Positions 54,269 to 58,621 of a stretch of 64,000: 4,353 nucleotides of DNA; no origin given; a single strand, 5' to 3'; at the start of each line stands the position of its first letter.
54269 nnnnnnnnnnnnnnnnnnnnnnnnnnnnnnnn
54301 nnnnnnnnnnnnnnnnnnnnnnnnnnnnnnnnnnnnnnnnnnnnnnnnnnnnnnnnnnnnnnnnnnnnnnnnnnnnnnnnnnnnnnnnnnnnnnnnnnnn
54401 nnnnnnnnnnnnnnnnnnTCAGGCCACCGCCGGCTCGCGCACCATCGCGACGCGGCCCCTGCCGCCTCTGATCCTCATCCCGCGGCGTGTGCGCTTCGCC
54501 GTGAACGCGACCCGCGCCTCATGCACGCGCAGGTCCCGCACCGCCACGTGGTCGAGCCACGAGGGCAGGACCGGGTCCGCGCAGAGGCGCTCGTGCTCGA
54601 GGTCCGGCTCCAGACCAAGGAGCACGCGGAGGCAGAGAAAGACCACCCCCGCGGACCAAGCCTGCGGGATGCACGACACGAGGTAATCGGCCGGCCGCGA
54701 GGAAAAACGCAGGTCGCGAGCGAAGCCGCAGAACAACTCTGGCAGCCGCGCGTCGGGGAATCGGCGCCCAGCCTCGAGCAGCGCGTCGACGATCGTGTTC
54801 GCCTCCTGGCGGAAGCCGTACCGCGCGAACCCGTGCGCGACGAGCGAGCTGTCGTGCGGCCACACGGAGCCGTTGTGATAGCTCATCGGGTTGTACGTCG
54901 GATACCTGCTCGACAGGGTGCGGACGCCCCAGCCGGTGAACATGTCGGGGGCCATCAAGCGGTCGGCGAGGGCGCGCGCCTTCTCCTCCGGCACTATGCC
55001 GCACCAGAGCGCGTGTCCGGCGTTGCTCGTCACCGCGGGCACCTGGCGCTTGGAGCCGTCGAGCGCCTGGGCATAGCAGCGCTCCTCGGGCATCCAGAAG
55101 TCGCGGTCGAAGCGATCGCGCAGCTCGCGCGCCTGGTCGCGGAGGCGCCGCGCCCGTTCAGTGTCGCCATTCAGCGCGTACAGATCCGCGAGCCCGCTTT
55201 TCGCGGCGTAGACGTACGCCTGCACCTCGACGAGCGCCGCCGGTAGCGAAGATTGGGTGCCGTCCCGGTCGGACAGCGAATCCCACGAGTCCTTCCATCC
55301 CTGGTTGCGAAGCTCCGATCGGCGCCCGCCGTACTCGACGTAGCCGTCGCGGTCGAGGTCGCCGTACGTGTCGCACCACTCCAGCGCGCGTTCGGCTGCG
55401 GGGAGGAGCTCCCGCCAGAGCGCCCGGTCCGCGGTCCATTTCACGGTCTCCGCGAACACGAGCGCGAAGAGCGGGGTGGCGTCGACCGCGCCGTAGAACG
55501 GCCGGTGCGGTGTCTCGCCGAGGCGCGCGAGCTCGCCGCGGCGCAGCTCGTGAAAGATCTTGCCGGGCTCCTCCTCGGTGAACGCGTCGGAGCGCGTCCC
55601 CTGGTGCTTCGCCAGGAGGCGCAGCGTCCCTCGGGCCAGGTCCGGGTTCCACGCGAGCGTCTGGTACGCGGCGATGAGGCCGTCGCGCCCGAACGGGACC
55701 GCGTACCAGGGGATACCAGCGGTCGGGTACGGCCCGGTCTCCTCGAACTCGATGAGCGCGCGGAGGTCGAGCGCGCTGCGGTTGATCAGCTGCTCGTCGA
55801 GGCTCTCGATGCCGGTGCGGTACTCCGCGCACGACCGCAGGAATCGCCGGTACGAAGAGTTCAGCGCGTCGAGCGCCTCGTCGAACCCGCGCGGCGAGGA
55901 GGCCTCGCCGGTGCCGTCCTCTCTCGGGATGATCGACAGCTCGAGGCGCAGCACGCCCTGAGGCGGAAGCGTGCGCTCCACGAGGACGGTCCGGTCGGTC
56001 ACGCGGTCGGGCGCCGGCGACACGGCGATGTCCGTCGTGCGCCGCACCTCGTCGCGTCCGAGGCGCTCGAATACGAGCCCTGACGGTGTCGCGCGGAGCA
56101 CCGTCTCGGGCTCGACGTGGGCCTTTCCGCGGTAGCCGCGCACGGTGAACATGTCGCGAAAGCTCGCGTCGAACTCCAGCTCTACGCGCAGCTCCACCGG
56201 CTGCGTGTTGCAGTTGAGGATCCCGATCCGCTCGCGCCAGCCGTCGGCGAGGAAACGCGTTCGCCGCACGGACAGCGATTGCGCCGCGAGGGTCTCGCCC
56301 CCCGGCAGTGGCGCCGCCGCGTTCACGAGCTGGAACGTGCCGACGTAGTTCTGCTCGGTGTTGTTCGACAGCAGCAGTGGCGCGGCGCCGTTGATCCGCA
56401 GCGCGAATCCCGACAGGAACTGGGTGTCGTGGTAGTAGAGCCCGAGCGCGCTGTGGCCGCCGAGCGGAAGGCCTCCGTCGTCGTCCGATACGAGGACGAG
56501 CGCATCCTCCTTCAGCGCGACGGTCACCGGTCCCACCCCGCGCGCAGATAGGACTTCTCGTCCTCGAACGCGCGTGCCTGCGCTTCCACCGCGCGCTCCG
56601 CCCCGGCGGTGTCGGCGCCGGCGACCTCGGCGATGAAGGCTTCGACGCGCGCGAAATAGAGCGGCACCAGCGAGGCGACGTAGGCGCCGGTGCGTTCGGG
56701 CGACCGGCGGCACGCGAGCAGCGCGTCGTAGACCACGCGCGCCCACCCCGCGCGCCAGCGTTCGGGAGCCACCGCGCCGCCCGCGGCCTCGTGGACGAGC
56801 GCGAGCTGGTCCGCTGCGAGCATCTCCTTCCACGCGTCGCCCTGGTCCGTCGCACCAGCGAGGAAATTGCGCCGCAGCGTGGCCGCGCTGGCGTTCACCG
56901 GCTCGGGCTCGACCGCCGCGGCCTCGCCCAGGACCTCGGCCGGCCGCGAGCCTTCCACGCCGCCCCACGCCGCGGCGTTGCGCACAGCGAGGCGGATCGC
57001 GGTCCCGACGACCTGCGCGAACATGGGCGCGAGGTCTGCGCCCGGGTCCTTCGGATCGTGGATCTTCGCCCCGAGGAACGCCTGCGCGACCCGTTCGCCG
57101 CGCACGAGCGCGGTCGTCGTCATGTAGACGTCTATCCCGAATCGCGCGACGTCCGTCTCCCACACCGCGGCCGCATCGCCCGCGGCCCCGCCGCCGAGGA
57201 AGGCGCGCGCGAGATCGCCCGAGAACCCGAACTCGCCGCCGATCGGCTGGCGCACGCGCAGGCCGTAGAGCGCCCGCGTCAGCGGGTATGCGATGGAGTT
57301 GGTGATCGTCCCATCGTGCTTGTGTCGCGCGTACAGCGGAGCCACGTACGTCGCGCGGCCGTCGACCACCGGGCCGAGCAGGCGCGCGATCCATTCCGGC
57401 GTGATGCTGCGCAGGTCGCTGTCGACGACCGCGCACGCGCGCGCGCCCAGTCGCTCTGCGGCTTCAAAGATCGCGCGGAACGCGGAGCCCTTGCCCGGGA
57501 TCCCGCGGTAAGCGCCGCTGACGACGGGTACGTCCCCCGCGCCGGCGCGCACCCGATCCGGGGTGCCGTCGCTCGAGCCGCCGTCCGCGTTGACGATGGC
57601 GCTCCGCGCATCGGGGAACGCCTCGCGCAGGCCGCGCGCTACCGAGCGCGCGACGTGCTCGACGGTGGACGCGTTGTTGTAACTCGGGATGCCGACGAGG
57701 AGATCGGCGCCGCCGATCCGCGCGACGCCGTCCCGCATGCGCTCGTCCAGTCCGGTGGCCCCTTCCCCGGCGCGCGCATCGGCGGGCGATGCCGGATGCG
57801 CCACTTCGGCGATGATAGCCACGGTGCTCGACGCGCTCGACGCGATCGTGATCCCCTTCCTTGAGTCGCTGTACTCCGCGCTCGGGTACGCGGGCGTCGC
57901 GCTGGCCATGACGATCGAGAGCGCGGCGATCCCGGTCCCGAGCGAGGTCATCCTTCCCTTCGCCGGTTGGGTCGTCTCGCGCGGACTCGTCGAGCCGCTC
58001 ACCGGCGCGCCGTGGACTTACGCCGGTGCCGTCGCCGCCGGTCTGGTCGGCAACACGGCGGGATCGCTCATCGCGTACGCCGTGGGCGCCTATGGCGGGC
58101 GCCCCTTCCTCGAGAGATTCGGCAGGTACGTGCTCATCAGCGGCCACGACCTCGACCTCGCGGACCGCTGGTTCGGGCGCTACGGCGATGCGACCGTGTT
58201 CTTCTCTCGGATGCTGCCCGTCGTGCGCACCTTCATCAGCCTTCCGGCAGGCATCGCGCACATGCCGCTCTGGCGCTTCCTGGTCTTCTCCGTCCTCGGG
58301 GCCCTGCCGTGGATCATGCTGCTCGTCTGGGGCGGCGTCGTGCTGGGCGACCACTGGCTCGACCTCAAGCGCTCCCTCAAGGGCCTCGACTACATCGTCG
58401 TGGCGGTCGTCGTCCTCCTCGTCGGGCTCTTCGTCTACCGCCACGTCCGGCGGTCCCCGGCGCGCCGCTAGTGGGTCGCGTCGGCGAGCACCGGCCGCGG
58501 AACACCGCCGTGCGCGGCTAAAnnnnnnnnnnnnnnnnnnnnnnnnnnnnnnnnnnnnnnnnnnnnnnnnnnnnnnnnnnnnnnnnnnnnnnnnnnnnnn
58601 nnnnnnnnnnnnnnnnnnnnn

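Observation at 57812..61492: DedA protein followed by a membrane PAP2::GH38 alpha-mannosidase fusion with a PSGH-to-PSGD motif change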

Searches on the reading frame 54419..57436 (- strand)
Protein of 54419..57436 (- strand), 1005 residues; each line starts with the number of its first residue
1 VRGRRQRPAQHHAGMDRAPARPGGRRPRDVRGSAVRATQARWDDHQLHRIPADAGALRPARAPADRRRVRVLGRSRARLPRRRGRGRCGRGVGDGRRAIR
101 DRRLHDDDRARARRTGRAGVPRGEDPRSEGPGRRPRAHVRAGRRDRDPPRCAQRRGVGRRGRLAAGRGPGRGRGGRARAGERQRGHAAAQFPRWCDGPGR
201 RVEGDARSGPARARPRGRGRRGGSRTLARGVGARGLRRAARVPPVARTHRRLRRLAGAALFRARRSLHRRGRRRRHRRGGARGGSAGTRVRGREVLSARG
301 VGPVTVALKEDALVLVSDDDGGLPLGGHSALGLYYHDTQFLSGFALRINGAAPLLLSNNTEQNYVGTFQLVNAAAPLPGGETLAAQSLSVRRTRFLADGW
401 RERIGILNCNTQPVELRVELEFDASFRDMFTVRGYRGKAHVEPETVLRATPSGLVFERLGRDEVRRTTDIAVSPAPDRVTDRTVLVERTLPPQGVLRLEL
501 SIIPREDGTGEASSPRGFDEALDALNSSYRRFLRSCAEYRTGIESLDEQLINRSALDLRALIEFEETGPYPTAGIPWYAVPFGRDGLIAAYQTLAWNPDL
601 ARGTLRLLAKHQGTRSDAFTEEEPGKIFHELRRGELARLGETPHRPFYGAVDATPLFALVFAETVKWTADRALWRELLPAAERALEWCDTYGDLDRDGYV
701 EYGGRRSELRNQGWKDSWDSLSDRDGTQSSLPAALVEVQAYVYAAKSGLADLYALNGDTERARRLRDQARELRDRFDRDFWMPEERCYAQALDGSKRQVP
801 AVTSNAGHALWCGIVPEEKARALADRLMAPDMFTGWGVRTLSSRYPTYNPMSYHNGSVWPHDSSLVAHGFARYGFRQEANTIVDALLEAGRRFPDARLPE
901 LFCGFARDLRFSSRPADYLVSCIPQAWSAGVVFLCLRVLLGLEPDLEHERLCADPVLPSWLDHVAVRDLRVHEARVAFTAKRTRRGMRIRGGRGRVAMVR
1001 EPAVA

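Call 3: search_protein_families(library=pfam, proteins=[window:54419-57436:-], max_evalue=0.01)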
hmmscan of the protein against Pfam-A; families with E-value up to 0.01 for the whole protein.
window:54419-57436:- (1005 aa): 5 families
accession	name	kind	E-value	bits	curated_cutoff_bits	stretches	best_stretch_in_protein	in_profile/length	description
PF14742.11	GDE_N_bis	-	1e-45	156.3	22.1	1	308-500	1-193/194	N-terminal domain of (some) glycogen debranching enzymes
PF22422.2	MGH1-like_GH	-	4.9e-22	79.4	27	1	590-889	13-327/356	Mannosylglycerate hydrolase MGH1-like glycoside hydrolase domain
PF06202.20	GDE_C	-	1.2e-10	41.4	21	1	643-932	72-365/367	Amylo-alpha-1,6-glucosidase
PF01204.24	Trehalase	-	7.3e-06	25.6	21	1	734-888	305-460/512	Trehalase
PF17389.8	Bac_rhamnosid6H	-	0.0041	16.9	24.5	1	708-828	144-250/339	Bacterial alpha-L-rhamnosidase 6 hairpin glycosidase domain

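Call 4: search_protein_families(library=ncbifam, proteins=[window:54419-57436:-], max_evalue=0.01)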
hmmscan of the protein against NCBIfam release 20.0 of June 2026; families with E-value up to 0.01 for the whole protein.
window:54419-57436:- (1005 aa): 3 families
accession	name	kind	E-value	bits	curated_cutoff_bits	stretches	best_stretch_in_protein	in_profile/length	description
NF007525.0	PRK10137.1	equivalog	2.8e-07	29.1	625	1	730-888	575-744/790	alpha-glucosidase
NF009773.0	PRK13270.1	subfamily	7.6e-07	28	512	1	713-889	324-496/549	alpha,alpha-trehalase TreF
TIGR01561.1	gde_arch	hypoth_equivalog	0.00031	19.7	364.15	1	708-860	393-558/569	putative glycogen debranching enzyme, archaeal type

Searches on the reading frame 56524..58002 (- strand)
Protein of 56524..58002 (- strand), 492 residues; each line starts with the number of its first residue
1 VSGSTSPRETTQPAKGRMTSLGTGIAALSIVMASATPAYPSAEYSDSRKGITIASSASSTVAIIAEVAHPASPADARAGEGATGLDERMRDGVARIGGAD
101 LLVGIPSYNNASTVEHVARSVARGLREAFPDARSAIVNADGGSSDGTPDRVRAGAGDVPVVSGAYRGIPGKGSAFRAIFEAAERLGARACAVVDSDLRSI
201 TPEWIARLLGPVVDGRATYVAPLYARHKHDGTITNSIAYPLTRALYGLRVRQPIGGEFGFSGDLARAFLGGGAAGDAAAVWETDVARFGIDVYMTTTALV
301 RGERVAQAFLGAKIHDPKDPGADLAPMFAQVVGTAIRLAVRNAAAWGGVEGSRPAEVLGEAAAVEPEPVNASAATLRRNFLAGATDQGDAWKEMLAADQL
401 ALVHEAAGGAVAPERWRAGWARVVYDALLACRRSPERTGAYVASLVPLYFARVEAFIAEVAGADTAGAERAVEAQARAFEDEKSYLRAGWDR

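Call 3: search_protein_families(library=pfam, proteins=[window:56524-58002:-], max_evalue=0.01)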
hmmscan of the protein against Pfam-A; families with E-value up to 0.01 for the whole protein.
window:56524-58002:- (492 aa): 1 family
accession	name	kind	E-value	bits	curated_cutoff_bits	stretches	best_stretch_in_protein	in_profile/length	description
PF00535.33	Glycos_transf_2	-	1e-06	29.2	23.3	1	103-232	2-123/168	Glycosyl transferase family 2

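Call 4: search_protein_families(library=ncbifam, proteins=[window:56524-58002:-], max_evalue=0.01)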
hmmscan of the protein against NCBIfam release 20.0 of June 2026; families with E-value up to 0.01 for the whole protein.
window:56524-58002:- (492 aa): 2 families
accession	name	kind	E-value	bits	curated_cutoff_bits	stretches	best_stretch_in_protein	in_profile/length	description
NF010496.0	PRK13915.1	equivalog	1.5e-13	50.5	262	1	100-337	32-266/307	glucosyl-3-phosphoglycerate synthase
TIGR04182.1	glyco_TIGR04182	equivalog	0.00019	20.9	325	1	103-221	4-106/293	S-layer glycoprotein N-glycosyltransferase AglJ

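Call 39: search_solved_structures(query=window:56524-57738:-, max_evalue=0.01)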
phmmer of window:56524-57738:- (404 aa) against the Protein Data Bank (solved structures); distinct sequences matched with E-value up to 0.01: 6.
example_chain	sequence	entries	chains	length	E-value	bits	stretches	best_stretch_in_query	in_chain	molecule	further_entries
7pdo_A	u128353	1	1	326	7.9e-06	28.7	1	9-247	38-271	Glucosyl-3-phosphoglycerate synthase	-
7p5l_A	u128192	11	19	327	8e-06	28.7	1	9-247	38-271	Glucosyl-3-phosphoglycerate synthase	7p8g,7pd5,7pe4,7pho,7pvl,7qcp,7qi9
4y6n_A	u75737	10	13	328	1.8e-05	27.5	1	9-227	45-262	Glucosyl-3-phosphoglycerate synthase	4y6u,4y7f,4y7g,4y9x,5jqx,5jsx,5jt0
3e25_A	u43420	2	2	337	2.1e-05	27.3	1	9-227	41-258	Putative uncharacterized protein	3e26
4ddz_A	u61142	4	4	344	2.2e-05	27.2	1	9-227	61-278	GLUCOSYL-3-PHOSPHOGLYCERATE SYNTHASE (GpgS) | Glucosyl-3-phosphoglycerate synthase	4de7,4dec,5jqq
3ckj_A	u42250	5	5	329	0.0011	21.7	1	10-239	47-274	Putative uncharacterized protein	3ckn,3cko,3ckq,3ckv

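Call 51: find_homologous_proteins(query=window:56524-57738:-, max_evalue=0.00001)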
Query window:56524-57738:- (404 aa): 7983 proteins with E <= 0.00001 among 8000 candidates; the best 120 are listed.
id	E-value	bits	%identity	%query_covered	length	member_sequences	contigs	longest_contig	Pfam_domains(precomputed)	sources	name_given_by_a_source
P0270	1.3e-247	840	97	100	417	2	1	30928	PF00535.33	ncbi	-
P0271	3.1e-212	723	82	100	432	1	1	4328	PF00535.33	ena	-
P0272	2.3e-209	714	83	100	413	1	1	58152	PF00535.33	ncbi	-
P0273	8.2e-159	547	66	100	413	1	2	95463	PF00535.33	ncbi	-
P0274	1.2e-156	540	65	100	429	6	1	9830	PF00535.33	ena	-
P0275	5.2e-156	538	65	100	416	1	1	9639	-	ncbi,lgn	ncbi:MAG: glycosyltransferase [Candidatus Limnocylindria bacterium]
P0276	1.1e-155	537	64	100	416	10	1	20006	PF00535.33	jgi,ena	-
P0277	2.0e-154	533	66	97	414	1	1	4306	PF00535.33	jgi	jgi:hypothetical protein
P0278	1.1e-153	530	66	98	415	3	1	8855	-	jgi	jgi:hypothetical protein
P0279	1.2e-153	530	65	100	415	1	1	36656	-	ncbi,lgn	-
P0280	2.5e-153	529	65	99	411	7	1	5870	PF00535.33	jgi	-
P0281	6.8e-153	528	64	100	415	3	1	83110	-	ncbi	-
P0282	1.0e-152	527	63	100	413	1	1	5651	PF00535.33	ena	-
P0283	2.2e-152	526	63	100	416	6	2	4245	-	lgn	-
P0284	2.3e-152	526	65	100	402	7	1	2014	PF00535.33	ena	-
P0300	2.2e-150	520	63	100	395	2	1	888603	PF21969.3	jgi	jgi:hypothetical protein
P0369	3.9e-146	506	61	100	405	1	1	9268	PF21969.3,PF00535.33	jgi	jgi:hypothetical protein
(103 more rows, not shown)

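Call 58: search_protein_families(library=pfam, proteins=[P0300], max_evalue=0.01)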
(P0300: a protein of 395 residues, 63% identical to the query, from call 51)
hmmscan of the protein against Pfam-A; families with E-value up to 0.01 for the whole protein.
P0300 (395 aa): 2 families
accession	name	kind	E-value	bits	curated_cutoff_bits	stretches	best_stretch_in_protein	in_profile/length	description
PF21969.2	MGS_GT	-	5.4e-05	23.2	27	1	80-221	73-218/239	Mannosylglycerate synthase, GT domain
PF00535.33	Glycos_transf_2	-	0.0014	19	23.3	1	31-144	18-123/168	Glycosyl transferase family 2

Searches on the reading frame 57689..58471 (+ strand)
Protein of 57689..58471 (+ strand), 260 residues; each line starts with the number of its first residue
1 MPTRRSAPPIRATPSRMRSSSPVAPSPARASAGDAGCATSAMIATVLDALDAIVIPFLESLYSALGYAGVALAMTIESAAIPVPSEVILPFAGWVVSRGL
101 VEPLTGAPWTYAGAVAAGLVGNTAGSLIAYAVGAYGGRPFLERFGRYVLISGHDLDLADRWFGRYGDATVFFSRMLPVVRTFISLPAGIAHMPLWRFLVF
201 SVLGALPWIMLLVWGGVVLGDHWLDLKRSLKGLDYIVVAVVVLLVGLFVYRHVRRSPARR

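Call 3: search_protein_families(library=pfam, proteins=[window:57689-58471:+], max_evalue=0.01)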
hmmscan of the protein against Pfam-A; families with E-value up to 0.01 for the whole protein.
window:57689-58471:+ (260 aa): 1 family
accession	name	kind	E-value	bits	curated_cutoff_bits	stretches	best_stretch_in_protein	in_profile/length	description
PF09335.16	VTT_dom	-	1e-21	78.1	33.9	1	83-216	1-121/123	VTT domain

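Call 4: search_protein_families(library=ncbifam, proteins=[window:57689-58471:+], max_evalue=0.01)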
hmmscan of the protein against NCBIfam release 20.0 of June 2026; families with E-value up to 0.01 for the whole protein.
window:57689-58471:+ (260 aa): 3 families
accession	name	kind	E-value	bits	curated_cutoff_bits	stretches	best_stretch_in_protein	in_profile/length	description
NF052604.1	UndecprPTUtpABac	equivalog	1.6e-50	171.9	250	1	53-256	4-195/198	undecaprenyl phosphate transporter UptA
NF052605.1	UndecprPTUptAStph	equivalog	2.5e-27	96.2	300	1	59-252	6-195/197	undecaprenyl phosphate transporter UptA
NF008102.0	PRK10847.1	equivalog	1.9e-14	54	236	1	116-255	76-213/219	DedA family protein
